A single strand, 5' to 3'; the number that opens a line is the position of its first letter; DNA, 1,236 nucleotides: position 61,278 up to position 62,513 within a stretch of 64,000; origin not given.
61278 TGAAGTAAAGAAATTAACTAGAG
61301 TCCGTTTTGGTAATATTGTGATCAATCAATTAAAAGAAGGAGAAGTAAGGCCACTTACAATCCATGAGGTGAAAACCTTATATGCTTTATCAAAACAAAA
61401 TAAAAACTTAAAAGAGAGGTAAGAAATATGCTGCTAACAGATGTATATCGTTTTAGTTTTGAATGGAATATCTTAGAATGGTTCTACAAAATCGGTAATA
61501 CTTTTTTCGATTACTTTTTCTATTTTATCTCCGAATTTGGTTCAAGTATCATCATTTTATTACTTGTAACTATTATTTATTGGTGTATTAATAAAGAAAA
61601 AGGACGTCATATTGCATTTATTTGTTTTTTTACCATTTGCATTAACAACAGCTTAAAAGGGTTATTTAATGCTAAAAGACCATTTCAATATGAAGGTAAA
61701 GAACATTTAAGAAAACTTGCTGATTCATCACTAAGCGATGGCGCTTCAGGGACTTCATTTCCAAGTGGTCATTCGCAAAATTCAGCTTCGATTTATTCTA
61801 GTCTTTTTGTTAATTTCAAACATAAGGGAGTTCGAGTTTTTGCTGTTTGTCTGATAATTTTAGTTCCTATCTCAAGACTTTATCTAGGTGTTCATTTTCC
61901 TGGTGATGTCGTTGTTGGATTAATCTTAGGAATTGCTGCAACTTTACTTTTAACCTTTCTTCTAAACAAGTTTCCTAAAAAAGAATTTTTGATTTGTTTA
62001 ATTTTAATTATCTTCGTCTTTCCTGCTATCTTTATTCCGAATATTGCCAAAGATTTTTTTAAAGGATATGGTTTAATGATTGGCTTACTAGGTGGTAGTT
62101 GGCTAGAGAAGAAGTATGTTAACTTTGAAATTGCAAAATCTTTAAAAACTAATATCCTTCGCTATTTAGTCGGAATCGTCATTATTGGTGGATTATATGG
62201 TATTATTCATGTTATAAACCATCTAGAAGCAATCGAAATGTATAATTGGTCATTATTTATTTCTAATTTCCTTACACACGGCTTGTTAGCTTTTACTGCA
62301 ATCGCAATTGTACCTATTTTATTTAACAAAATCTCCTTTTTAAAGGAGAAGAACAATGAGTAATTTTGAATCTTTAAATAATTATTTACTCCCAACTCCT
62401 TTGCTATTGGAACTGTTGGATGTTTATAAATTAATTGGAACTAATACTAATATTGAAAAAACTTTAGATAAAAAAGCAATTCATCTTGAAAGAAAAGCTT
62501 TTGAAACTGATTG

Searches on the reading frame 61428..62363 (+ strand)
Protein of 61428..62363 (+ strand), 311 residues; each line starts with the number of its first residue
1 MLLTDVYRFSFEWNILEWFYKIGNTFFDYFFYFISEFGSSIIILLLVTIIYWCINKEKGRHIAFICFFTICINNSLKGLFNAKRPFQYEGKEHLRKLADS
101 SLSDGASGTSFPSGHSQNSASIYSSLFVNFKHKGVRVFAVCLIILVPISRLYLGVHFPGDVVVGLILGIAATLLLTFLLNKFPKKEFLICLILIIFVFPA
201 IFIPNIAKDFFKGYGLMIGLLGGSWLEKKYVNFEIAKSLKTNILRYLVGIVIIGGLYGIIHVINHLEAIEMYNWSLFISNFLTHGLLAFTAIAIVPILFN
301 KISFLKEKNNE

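Call 15: search_protein_families(library=pfam, max_evalue=0.000001, proteins=[window:61428-62363:+])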
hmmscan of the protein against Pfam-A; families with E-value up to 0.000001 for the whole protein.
window:61428-62363:+ (311 aa): 2 families
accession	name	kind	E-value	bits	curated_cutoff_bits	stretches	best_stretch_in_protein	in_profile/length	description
PF01569.27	PAP2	-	9.9e-23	80.8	27.2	1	62-180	5-126/130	PAP2 superfamily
PF14378.12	PAP2_3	-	5e-08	33.4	27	1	42-173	42-189/190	PAP2 superfamily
